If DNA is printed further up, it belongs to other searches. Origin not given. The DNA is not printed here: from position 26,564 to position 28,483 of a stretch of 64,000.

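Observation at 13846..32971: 19-kb single-strand operon encoding a T2SS/T4P-like pseudopilus with FHA/sigma-54 regulatory front end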

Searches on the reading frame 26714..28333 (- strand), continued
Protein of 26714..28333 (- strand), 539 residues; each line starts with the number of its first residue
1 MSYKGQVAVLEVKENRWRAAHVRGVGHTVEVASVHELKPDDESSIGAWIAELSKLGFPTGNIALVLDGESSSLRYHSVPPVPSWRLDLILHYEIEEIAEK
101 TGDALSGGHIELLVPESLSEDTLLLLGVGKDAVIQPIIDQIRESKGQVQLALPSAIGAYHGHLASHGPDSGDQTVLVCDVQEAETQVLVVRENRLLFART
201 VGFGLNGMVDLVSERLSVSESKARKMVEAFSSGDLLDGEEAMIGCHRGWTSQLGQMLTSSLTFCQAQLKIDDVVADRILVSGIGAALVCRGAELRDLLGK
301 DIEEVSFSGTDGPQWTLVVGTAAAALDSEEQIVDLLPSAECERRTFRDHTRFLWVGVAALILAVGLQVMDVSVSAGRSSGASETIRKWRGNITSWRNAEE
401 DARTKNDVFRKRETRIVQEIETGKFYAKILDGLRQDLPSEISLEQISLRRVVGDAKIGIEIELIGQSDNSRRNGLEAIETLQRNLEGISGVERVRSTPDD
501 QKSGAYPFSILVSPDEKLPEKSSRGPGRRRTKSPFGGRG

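Call 28: find_encoding_contigs(protein=P0062, flank=10000, max_places=2)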
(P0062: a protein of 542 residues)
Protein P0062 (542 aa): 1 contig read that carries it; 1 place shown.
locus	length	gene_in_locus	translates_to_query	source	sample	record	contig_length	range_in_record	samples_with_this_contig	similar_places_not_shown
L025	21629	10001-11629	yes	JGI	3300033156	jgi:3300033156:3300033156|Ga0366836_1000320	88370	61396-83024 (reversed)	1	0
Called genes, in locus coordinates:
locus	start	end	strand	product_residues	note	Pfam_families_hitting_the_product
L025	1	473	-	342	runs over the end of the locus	PF00494:SQS_PSY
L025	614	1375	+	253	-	PF02405:MlaE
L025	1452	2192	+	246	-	PF00005:ABC_tran, PF13304:AAA_21 (faint)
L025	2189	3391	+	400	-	PF02470:MlaD, PF28544:Helical_needle (faint)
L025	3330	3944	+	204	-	-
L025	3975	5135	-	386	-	-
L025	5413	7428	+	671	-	PF16697:Yop-YscD_cpl, PF00498:FHA, PF01590:GAF, PF13185:GAF_2, PF00158:Sigma54_activat, PF14532:Sigma54_activ_2, PF25601:AAA_lid_14, PF02954:HTH_8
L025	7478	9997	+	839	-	PF00498:FHA, PF16697:Yop-YscD_cpl, PF00498:FHA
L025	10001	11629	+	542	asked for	PF11104:PilM_2, PF06723:MreB_Mbl (faint), PF14450:FtsA (faint)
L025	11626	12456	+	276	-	-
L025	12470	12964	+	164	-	-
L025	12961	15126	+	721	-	-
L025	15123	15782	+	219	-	PF07963:N_methyl (weak)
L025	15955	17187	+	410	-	-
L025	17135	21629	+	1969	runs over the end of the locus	-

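Call 29: list_cluster_members(proteins=[P0075, P0093, P0117, P0127, P0139, P0145, P0156, P0163, P0167, P0168])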
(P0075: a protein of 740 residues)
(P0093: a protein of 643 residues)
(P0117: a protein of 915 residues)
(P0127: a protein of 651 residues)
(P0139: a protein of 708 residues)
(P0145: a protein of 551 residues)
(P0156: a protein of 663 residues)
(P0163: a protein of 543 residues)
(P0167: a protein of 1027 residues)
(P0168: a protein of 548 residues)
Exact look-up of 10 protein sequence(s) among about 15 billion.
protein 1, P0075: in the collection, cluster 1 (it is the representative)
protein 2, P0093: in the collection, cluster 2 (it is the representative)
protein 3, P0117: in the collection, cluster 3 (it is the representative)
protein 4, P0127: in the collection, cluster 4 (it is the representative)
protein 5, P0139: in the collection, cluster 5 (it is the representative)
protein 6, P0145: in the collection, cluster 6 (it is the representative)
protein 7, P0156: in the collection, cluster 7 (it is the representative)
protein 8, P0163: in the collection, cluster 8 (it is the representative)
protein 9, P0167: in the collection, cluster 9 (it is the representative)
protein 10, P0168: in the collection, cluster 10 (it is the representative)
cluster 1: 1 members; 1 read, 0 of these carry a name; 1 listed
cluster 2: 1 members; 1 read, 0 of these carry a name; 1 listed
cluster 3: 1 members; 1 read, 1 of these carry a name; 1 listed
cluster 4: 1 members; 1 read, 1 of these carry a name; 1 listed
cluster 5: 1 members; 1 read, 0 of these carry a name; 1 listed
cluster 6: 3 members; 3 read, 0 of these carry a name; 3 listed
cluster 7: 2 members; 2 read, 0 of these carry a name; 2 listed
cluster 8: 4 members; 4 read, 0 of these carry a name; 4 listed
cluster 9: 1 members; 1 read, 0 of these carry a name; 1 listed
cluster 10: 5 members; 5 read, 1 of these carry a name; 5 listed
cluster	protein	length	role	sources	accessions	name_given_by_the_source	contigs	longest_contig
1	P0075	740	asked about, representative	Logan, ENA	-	-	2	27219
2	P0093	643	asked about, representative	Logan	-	-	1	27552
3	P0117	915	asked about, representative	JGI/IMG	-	Tfp pilus assembly PilM family ATPase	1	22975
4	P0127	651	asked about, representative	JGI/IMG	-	type IV pilus assembly protein PilM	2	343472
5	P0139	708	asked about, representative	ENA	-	-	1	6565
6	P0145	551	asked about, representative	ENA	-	-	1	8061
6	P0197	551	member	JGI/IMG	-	-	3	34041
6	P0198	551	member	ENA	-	-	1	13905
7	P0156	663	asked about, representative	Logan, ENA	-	-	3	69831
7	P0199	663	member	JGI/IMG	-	-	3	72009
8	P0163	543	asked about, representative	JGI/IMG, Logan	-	-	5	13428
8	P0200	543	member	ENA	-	-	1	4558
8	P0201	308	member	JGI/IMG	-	-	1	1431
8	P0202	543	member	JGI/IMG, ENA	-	-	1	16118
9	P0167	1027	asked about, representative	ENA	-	-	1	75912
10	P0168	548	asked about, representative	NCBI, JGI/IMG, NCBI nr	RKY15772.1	MAG: hypothetical protein DRP82_00860 [Planctomycetota bacterium]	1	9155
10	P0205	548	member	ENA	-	-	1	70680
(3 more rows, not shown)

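Call 30: find_encoding_contigs(protein=P0127, flank=10000, max_places=1)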
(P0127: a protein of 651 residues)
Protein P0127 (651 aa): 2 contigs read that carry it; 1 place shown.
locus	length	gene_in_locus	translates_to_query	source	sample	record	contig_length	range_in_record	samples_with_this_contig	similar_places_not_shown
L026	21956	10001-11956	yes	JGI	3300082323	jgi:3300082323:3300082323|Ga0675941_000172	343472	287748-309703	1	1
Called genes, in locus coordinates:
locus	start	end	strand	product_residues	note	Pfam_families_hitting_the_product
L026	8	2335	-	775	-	PF08531:Bac_rhamnosid_N, PF05592:Bac_rhamnosid (weak), PF17389:Bac_rhamnosid6H, PF06202:GDE_C (weak)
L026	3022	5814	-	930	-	PF01326:PPDK_N, PF00391:PEP-utilizers, PF02896:PEP-utilizers_C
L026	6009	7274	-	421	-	-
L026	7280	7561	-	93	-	PF08734:GYD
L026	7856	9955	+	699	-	PF00263:Secretin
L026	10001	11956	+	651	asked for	PF11104:PilM_2, PF14450:FtsA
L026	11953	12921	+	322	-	-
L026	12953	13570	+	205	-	-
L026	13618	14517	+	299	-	PF01040:UbiA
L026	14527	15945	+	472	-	-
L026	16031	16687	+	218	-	-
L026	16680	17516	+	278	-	PF01061:ABC2_membrane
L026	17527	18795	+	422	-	PF00005:ABC_tran, PF13304:AAA_21 (weak), PF14524:Wzt_C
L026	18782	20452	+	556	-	PF03567:Sulfotransfer_2 (weak), PF06990:Gal-3-0_sulfotr, PF05050:Methyltransf_21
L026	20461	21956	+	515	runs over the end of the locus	PF00685:Sulfotransfer_1, PF13578:Methyltransf_24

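Call 31: find_encoding_contigs(protein=P0167, flank=10000, max_places=1)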
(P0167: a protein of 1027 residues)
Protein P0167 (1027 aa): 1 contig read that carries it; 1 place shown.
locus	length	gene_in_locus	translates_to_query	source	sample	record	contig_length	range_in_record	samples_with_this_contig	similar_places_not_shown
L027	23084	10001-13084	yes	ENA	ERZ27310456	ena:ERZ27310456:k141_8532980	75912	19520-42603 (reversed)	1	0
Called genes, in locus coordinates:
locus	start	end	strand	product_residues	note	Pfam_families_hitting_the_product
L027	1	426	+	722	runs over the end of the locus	PF17804:TSP_NTD, PF00595:PDZ, PF03572:Peptidase_S41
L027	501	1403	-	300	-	PF02653:BPD_transp_2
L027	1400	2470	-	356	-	PF02653:BPD_transp_2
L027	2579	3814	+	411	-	PF01011:PQQ (faint), PF13360:PQQ_2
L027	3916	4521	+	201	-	PF08899:DUF1844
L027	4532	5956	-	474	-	PF00202:Aminotran_3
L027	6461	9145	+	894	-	PF00263:Secretin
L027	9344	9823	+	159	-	PF06983:3-dmu-9_3-mt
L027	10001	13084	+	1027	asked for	PF11104:PilM_2, PF14450:FtsA (faint)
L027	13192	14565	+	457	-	-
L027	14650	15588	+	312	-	-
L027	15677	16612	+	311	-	PF01040:UbiA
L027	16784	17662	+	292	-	PF01618:MotA_ExbB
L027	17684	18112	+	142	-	PF02472:ExbD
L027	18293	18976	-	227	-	PF25182:NonGDSL (weak), PF00657:Lipase_GDSL, PF04311:DUF459, PF13472:Lipase_GDSL_2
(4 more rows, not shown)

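Call 32: find_encoding_contigs(protein=P0156, flank=10000, max_places=1)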
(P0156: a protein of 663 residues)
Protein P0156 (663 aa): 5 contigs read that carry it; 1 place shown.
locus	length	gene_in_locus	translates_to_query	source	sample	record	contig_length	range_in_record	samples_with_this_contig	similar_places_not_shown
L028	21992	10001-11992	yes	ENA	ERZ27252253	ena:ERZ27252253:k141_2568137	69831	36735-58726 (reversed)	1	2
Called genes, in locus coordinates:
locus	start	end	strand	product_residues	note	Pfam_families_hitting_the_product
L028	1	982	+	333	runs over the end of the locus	PF01408:GFO_IDH_MocA, PF22725:GFO_IDH_MocA_C3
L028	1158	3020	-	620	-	PF00682:HMGL-like, PF02743:dCache_1 (weak)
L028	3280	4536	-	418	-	-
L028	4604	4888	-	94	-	PF08734:GYD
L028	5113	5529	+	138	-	PF01894:YjbQ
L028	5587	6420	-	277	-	PF03734:YkuD (faint)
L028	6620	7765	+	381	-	PF00072:Response_reg, PF12950:TaqI_C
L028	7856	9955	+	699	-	PF00263:Secretin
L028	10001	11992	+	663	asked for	PF11104:PilM_2, PF06723:MreB_Mbl (faint), PF14450:FtsA, PF11104:PilM_2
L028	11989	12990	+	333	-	-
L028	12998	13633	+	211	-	-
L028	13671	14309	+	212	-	-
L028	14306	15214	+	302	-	PF01040:UbiA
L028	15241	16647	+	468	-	-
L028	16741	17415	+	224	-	PF03297:Ribosomal_S25 (faint)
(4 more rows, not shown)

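Call 34: find_homologous_proteins(query=A3, max_evalue=0.00001)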
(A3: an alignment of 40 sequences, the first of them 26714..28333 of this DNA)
Query A3 (40 sequences) (539 aa, profile of the alignment): 23 proteins with E <= 0.00001 among 8000 candidates.
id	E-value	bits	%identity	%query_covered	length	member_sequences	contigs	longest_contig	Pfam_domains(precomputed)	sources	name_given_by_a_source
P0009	2.9e-155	536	59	100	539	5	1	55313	-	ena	-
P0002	6.3e-151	522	82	100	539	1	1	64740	-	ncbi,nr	ncbi:MAG: hypothetical protein OSB09_00900 [Planctomycetota bacterium]|nr:hypothetical protein [Plan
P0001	2.8e-149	516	93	100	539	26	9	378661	-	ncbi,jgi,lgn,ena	jgi:hypothetical protein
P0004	2.0e-146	507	66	100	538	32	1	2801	-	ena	-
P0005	1.4e-145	504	65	100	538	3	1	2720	-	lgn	-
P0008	2.6e-140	487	60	100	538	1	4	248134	-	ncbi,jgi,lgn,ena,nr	ncbi:MAG TPA: hypothetical protein EYO84_01670 [Planctomycetes bacterium]|nr:hypothetical protein [P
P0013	3.2e-140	486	57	100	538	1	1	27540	PF11104.15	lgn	-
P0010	5.3e-139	482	59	100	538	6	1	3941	-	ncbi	ncbi:MAG: hypothetical protein AAEJ65_07215 [Planctomycetota bacterium]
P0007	2.1e-138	480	59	100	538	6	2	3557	-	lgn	-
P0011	1.7e-137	477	58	100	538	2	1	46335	-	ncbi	-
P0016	1.6e-136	474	48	97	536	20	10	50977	PF11104.15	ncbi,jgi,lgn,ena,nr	ncbi:MAG: pilus assembly protein PilM [Planctomycetia bacterium]|jgi:hypothetical protein|nr:pilus a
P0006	2.1e-136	474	61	100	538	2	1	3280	-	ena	-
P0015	3.8e-136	473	51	99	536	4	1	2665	PF11104.15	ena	-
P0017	5.7e-136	472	50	97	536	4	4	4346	PF11104.15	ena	-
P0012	8.7e-135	468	58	100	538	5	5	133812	PF11104.15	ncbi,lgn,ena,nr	ncbi:MAG: hypothetical protein VYD70_08960 [Planctomycetota bacterium]|nr:hypothetical protein [Plan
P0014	1.0e-134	468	53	97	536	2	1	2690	PF11104.15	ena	-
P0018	5.5e-134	466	51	99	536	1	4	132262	PF11104.15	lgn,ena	-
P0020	2.8e-130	453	50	99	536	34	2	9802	PF11104.15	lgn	-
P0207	4.2e-42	162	-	-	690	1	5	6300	PF14450.13,PF11104.15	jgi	jgi:type IV pilus assembly protein PilM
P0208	2.4e-6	44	28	5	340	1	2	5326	PF00012.27,PF06723.20,PF14450.13,PF00022.26,PF11104.15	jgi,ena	-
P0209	2.9e-6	44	28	10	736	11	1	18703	PF06723.20,PF14451.13,PF14450.13,PF11104.15,PF08841.17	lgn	-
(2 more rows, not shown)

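Call 86: find_encoding_contigs(protein=P0205, flank=10000, max_places=1)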
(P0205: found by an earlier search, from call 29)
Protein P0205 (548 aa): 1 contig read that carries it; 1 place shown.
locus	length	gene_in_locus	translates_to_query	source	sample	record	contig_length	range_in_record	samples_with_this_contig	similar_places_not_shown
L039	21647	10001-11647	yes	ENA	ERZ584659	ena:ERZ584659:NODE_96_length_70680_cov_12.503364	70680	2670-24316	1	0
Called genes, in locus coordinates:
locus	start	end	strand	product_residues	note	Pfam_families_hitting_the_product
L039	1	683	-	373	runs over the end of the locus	-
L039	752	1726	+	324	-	PF01073:3Beta_HSD, PF01370:Epimerase, PF02719:Polysacc_synt_2, PF04321:RmlD_sub_bind, PF07993:NAD_binding_4, PF13460:NAD_binding_10, PF16363:GDP_Man_Dehyd, PF02719:Polysacc_synt_2, +3 more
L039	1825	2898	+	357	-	PF04015:DUF362, PF13187:Fer4_9 (faint), PF14697:Fer4_21 (faint), PF00037:Fer4 (weak), PF12797:Fer4_2 (faint), PF13237:Fer4_10 (weak), PF12838:Fer4_7 (weak), PF00037:Fer4 (weak), +3 more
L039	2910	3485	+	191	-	PF12728:HTH_17, PF00072:Response_reg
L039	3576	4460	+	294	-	PF01134:GIDA (weak), PF01266:DAO (weak), PF07992:Pyr_redox_2, PF12831:FAD_oxidored (weak), PF13450:NAD_binding_8 (weak), PF13738:Pyr_redox_3, PF01593:Amino_oxidase (faint), PF00070:Pyr_redox (weak)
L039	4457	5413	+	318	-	-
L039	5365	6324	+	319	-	-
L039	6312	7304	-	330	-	PF18297:NFACT-R_2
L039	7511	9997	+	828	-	PF00498:FHA, PF16697:Yop-YscD_cpl, PF00498:FHA, PF16697:Yop-YscD_cpl, PF02018:CBM_4_9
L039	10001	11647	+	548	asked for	PF11104:PilM_2 (weak), PF14450:FtsA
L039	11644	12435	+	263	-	-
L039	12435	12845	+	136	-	-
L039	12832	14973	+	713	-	PF14559:TPR_19 (faint)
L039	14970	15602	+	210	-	PF07963:N_methyl (weak)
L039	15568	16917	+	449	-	PF07963:N_methyl (weak)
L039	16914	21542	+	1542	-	PF13385:Laminin_G_3 (weak)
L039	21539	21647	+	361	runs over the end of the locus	-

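Call 87: find_encoding_contigs(protein=P0197, flank=10000, max_places=1)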
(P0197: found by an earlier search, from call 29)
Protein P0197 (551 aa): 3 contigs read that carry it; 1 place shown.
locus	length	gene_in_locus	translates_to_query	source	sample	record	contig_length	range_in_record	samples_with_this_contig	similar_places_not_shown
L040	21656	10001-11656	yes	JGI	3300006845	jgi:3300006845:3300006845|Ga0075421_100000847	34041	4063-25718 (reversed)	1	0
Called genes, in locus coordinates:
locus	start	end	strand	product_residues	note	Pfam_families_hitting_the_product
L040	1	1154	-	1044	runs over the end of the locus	-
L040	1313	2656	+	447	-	PF19289:PmbA_TldD_3rd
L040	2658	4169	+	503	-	PF01523:PmbA_TldD_1st, PF19290:PmbA_TldD_2nd, PF19289:PmbA_TldD_3rd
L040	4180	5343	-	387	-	PF22842:Pel9A-like_beta_helix (weak), PF05048:NosD, PF13229:Beta_helix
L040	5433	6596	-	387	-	PF22842:Pel9A-like_beta_helix (faint), PF13229:Beta_helix (weak), PF05048:NosD, PF13229:Beta_helix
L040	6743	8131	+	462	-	PF02667:SCFA_trans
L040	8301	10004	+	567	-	-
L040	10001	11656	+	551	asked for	PF11104:PilM_2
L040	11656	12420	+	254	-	-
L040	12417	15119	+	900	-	PF13424:TPR_12 (faint), PF13432:TPR_16 (faint), PF07719:TPR_2 (faint), PF13428:TPR_14 (faint), PF12895:ANAPC3 (faint), PF13181:TPR_8 (faint), PF00515:TPR_1 (faint), PF13414:TPR_11 (faint)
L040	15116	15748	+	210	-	PF07963:N_methyl (faint)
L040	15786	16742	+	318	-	PF13385:Laminin_G_3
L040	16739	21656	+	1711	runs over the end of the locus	-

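Call 88: search_protein_families(library=ncbifam, proteins=[L039:16914-21539:+, L040:16739-21655:+, L039:15568-16914:+, L039:14970-15599:+, L040:15786-16739:+, L040:15116-15745:+, L040:8301-10001:+], max_evalue=0.01)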
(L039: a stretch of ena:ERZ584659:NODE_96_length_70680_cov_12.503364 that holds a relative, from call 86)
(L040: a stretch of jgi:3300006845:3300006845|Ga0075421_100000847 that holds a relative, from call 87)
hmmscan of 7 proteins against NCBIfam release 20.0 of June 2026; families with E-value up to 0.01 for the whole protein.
L039:16914-21539:+ (1542 aa): 1 family
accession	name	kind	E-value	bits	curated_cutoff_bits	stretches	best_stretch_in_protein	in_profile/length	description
NF037980.1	T2SS_GspK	equivalog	9.8e-06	25.3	130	1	2-66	2-67/307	type II secretion system minor pseudopilin GspK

L040:16739-21655:+ (1639 aa): 1 family
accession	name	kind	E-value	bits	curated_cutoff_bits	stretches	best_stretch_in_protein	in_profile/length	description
NF037980.1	T2SS_GspK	equivalog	2e-05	24.3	130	1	11-121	2-103/307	type II secretion system minor pseudopilin GspK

L039:15568-16914:+ (449 aa): 8 families
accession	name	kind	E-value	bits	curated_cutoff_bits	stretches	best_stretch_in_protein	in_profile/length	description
TIGR01708.2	typeII_sec_gspH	equivalog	1.7e-06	28.1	80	1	11-75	1-65/169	type II secretion system minor pseudopilin GspH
TIGR02532.1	IV_pilin_GFxxxE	domain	3.4e-06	26.7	16.3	1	12-33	2-23/24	prepilin-type N-terminal cleavage/methylation domain-containing protein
NF007800.0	PRK10506.1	equivalog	4.7e-06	26.5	158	1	10-79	7-76/163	prepilin peptidase-dependent protein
TIGR01710.1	typeII_sec_gspG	equivalog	1.7e-05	24.9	88.85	1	12-38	1-27/134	type II secretion system major pseudopilin GspG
TIGR02596.1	TIGR02596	subfamily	5.2e-05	23.4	70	1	14-51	1-38/196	Verru_Chthon cassette protein D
NF040999.1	pilin_ComGC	equivalog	0.00017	21.7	75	1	12-32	2-22/84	competence type IV pilus major pilin ComGC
NF007862.0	PRK10574.1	equivalog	0.00043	20.4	138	1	11-87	4-84/145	prepilin peptidase-dependent pilin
NF040982.1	ComGD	equivalog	0.0097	16.3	70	0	12-79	2-69/139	competence type IV pilus minor pilin ComGD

L039:14970-15599:+ (210 aa): 10 families
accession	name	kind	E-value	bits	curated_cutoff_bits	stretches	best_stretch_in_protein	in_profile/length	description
TIGR01710.1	typeII_sec_gspG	equivalog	1.2e-09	38.3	88.85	1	4-57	2-55/134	type II secretion system major pseudopilin GspG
TIGR02532.1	IV_pilin_GFxxxE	domain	5.3e-07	29.2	16.3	1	3-25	2-24/24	prepilin-type N-terminal cleavage/methylation domain-containing protein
TIGR01708.2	typeII_sec_gspH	equivalog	2.1e-06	27.8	80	1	5-51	4-51/169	type II secretion system minor pseudopilin GspH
NF040999.1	pilin_ComGC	equivalog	7.2e-06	26.1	75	1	3-39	2-36/84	competence type IV pilus major pilin ComGC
TIGR02596.1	TIGR02596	subfamily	1.8e-05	24.9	70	1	5-51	1-48/196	Verru_Chthon cassette protein D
NF007862.0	PRK10574.1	equivalog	4.3e-05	23.7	138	1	2-39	4-41/145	prepilin peptidase-dependent pilin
NF040982.1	ComGD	equivalog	0.00034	21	70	1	3-50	2-46/139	competence type IV pilus minor pilin ComGD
NF041775.1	typeIV_PilA_Myxo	equivalog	0.00065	19.7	400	1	3-52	11-60/214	type IV pilin protein PilA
NF041013.1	T4P_ComGE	equivalog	0.002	18.2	49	1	3-46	4-47/83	competence type IV pilus minor pilin ComGE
TIGR02599.1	TIGR02599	subfamily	0.0035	16.6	256.5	1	4-41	1-38/361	Verru_Chthon cassette protein C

L040:15786-16739:+ (318 aa): 0 families

L040:15116-15745:+ (210 aa): 7 families
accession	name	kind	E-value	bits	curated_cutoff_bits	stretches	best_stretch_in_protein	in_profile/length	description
TIGR01710.1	typeII_sec_gspG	equivalog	2.7e-12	46.9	88.85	1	9-69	2-62/134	type II secretion system major pseudopilin GspG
TIGR01708.2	typeII_sec_gspH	equivalog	1.8e-11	44.3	80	1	8-62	2-53/169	type II secretion system minor pseudopilin GspH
TIGR02596.1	TIGR02596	subfamily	1.4e-06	28.6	70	1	10-48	1-39/196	Verru_Chthon cassette protein D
TIGR02532.1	IV_pilin_GFxxxE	domain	1.6e-05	24.5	16.3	1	8-29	2-23/24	prepilin-type N-terminal cleavage/methylation domain-containing protein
NF040999.1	pilin_ComGC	equivalog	0.00019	21.5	75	1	8-36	2-30/84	competence type IV pilus major pilin ComGC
NF041775.1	typeIV_PilA_Myxo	equivalog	0.0027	17.7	400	0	8-31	11-33/214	type IV pilin protein PilA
NF007800.0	PRK10506.1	equivalog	0.0097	15.7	158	0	7-54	8-55/163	prepilin peptidase-dependent protein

L040:8301-10001:+ (567 aa): 0 families
